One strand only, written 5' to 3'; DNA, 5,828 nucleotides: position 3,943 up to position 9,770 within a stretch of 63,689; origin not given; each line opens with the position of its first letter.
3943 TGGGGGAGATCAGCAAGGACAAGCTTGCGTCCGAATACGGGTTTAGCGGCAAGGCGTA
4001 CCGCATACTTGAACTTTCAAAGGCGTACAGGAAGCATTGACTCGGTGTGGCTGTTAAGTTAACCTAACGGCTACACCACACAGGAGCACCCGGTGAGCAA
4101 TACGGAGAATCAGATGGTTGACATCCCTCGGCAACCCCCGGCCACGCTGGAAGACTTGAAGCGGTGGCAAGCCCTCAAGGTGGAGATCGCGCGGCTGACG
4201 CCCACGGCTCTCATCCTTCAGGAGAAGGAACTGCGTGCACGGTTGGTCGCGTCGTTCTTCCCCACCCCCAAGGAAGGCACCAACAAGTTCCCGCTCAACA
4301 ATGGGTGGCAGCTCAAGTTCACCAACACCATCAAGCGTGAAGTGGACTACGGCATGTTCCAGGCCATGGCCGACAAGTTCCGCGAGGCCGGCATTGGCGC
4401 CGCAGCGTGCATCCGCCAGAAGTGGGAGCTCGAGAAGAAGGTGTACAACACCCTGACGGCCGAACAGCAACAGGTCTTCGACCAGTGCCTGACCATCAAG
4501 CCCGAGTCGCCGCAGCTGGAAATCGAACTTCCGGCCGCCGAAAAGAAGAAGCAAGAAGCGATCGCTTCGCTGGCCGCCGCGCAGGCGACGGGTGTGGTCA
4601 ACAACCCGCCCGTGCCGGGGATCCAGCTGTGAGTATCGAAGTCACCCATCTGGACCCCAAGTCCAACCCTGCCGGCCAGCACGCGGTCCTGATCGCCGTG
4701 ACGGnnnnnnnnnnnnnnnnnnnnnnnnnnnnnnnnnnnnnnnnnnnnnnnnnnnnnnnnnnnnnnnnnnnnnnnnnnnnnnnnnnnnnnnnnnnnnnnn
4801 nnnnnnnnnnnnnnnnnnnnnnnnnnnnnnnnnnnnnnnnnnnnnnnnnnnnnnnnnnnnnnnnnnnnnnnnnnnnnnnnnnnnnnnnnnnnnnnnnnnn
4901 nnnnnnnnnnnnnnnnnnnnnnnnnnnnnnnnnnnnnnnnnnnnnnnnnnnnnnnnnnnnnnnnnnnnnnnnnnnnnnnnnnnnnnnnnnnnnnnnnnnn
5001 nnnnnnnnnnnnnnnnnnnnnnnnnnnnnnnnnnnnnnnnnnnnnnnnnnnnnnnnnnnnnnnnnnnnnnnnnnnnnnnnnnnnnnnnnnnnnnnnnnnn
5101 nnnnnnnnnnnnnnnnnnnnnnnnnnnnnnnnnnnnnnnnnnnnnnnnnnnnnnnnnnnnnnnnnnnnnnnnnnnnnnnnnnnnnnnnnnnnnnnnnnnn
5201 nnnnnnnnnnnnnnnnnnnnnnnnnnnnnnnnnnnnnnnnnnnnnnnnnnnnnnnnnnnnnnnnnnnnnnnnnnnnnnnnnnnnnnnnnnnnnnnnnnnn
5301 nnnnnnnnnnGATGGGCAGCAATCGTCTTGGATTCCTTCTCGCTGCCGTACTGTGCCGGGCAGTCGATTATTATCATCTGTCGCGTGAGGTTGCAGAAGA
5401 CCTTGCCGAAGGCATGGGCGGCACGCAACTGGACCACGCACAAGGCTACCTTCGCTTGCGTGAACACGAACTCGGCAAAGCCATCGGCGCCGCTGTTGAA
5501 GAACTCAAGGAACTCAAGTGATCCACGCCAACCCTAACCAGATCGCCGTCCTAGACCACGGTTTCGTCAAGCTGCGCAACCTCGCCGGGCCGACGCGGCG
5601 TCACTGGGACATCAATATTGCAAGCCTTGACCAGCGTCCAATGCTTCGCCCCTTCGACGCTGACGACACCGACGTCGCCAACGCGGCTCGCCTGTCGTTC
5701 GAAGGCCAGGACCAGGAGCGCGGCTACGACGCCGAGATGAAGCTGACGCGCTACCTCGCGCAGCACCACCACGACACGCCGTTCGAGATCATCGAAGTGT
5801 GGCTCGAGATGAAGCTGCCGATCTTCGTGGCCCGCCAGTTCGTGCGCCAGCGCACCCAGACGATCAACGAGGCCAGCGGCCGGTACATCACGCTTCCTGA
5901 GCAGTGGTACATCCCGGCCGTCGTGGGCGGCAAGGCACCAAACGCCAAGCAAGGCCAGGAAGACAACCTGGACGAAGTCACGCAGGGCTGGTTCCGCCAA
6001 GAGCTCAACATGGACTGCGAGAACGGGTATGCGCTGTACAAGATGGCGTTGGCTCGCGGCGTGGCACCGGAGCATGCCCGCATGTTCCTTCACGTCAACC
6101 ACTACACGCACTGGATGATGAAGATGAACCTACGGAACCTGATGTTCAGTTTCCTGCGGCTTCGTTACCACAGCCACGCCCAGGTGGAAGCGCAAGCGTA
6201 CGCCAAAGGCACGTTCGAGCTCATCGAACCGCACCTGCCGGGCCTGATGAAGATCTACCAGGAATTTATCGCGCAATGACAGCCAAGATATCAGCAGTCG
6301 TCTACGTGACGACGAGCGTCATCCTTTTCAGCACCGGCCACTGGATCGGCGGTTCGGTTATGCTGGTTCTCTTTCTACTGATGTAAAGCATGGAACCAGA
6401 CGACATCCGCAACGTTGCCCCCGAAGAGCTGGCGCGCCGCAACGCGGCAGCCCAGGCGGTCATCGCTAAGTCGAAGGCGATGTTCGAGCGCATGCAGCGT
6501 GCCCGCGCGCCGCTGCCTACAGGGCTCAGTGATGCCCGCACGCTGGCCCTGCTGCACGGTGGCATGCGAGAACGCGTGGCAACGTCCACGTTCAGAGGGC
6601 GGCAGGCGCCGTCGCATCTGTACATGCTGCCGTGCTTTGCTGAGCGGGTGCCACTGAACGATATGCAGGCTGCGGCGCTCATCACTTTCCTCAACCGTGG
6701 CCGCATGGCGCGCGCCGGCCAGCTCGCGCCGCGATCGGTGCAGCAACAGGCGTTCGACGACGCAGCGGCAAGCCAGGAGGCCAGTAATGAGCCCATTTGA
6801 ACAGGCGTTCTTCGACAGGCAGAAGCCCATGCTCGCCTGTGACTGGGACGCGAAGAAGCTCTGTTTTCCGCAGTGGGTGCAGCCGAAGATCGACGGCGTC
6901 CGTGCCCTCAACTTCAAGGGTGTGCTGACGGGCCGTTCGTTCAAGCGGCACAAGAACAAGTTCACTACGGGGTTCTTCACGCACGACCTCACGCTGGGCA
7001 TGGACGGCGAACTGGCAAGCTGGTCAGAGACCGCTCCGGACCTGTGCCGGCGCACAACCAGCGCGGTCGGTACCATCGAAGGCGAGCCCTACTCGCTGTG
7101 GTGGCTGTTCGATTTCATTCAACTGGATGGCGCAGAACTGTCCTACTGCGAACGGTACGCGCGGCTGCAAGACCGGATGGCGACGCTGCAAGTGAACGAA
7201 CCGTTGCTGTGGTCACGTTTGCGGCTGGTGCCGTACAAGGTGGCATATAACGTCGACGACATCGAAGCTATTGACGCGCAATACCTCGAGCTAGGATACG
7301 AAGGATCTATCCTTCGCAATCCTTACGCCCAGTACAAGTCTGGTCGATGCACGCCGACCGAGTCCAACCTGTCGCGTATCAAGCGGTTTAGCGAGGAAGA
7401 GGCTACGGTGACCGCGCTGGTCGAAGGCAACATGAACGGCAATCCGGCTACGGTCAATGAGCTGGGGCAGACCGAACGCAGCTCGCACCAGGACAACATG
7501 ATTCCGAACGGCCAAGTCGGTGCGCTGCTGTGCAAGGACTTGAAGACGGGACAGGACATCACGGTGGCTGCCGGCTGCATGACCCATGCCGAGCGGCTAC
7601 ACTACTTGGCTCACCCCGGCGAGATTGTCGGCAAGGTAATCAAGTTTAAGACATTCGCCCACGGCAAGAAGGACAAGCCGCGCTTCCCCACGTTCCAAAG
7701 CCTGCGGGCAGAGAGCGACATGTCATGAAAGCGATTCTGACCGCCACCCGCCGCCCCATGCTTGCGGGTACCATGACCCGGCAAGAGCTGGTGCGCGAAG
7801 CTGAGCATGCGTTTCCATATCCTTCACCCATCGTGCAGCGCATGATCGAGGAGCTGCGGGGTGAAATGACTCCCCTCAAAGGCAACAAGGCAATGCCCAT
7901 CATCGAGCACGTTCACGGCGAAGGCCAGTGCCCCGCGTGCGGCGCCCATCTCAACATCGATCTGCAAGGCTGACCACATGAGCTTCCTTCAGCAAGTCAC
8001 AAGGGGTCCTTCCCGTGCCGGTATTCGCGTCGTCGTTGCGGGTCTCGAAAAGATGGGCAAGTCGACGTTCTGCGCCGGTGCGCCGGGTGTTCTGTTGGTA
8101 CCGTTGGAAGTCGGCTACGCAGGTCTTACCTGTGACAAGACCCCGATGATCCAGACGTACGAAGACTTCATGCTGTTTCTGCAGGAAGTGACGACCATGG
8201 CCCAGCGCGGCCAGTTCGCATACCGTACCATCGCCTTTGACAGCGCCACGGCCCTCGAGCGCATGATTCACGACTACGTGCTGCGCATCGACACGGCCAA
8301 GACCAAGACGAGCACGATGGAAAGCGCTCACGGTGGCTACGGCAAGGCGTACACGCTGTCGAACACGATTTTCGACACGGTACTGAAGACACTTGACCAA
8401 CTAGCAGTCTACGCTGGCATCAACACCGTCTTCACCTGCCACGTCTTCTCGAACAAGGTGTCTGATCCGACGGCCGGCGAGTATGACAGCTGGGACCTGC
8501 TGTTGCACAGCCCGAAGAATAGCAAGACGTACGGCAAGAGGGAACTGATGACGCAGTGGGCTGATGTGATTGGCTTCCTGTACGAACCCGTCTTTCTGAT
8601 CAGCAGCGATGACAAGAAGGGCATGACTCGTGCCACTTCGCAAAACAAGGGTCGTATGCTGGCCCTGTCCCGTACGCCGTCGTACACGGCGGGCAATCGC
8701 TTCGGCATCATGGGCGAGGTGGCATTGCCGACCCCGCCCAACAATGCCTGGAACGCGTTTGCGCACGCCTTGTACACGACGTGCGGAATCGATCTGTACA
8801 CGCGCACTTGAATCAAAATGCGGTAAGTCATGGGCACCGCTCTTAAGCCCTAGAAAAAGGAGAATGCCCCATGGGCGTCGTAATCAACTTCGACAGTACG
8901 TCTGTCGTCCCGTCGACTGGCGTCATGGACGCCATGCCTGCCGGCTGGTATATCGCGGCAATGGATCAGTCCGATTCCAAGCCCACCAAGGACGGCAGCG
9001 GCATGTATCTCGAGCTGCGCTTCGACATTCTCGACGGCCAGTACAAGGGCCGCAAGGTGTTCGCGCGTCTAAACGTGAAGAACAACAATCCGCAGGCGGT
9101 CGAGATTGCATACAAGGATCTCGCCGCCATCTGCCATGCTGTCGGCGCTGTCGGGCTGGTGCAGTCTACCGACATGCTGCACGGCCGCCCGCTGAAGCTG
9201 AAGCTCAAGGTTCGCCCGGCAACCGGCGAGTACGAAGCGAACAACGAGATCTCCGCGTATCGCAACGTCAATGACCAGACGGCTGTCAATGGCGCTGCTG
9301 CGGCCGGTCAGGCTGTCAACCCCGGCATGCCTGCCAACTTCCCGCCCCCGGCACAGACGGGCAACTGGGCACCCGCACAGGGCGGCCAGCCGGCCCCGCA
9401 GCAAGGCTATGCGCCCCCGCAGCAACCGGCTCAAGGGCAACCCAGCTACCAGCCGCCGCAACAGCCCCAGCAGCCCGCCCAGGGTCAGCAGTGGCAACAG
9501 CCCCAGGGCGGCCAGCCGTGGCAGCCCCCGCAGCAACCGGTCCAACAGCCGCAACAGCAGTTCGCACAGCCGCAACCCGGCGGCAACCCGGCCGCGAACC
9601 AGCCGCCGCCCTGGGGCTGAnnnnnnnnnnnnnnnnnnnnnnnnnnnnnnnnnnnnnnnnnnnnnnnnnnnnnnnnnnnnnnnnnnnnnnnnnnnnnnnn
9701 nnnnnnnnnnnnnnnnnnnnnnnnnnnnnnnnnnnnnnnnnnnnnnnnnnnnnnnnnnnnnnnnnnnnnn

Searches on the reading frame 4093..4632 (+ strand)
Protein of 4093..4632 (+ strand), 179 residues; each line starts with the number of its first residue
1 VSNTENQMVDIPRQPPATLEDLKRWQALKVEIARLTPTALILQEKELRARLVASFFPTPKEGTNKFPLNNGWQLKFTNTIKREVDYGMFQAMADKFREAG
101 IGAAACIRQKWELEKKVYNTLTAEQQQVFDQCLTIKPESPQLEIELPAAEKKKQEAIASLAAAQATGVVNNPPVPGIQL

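Call 98: search_protein_families(library=pfam, proteins=[window:4093-4632:+], max_evalue=0.001)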
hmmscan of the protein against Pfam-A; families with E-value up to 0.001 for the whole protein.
window:4093-4632:+ (179 aa): 1 family
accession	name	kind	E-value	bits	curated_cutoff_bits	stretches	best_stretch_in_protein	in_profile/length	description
PF23791.1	DUF7173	-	6.9e-27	94.7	27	1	17-148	14-142/145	Family of unknown function (DUF7173)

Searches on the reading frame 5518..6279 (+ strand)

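Call 98: search_protein_families(library=pfam, proteins=[window:5518-6279:+], max_evalue=0.001)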
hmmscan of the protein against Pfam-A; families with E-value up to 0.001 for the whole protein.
window:5518-6279:+ (253 aa): 1 family
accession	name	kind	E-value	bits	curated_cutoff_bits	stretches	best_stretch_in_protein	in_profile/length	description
PF02511.20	Thy1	-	5.1e-38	131.2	24.8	1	48-241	8-190/191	Thymidylate synthase complementing protein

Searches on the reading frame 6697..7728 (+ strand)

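Call 98: search_protein_families(library=pfam, proteins=[window:6697-7728:+], max_evalue=0.001)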
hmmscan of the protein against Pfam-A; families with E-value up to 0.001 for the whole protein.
window:6697-7728:+ (343 aa): 2 families
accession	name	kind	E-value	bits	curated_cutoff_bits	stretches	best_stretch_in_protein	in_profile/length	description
PF14743.12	DNA_ligase_OB_2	-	2.7e-09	37.3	28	1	271-337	7-66/66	DNA ligase OB-like domain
PF01068.26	DNA_ligase_A_M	-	5e-06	26.8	26.2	1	125-217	107-195/204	ATP dependent DNA ligase domain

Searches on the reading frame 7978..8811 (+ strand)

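Call 80: search_protein_families(library=pfam, proteins=[window:7978-8811:+], max_evalue=0.001)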
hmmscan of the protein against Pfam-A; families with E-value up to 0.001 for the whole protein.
window:7978-8811:+ (277 aa): 1 family
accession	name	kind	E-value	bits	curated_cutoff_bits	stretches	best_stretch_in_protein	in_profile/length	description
PF13479.12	AAA_24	-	2e-26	93.5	27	1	15-242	2-195/195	AAA domain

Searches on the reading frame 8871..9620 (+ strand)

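Call 98: search_protein_families(library=pfam, proteins=[window:8871-9620:+], max_evalue=0.001)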
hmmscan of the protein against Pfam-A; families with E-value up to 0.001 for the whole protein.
window:8871-9620:+ (249 aa): 1 family
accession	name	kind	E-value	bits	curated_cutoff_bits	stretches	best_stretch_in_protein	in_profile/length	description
PF05037.18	DUF669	-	1.5e-13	51.4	21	1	6-135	2-133/138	Protein of unknown function (DUF669)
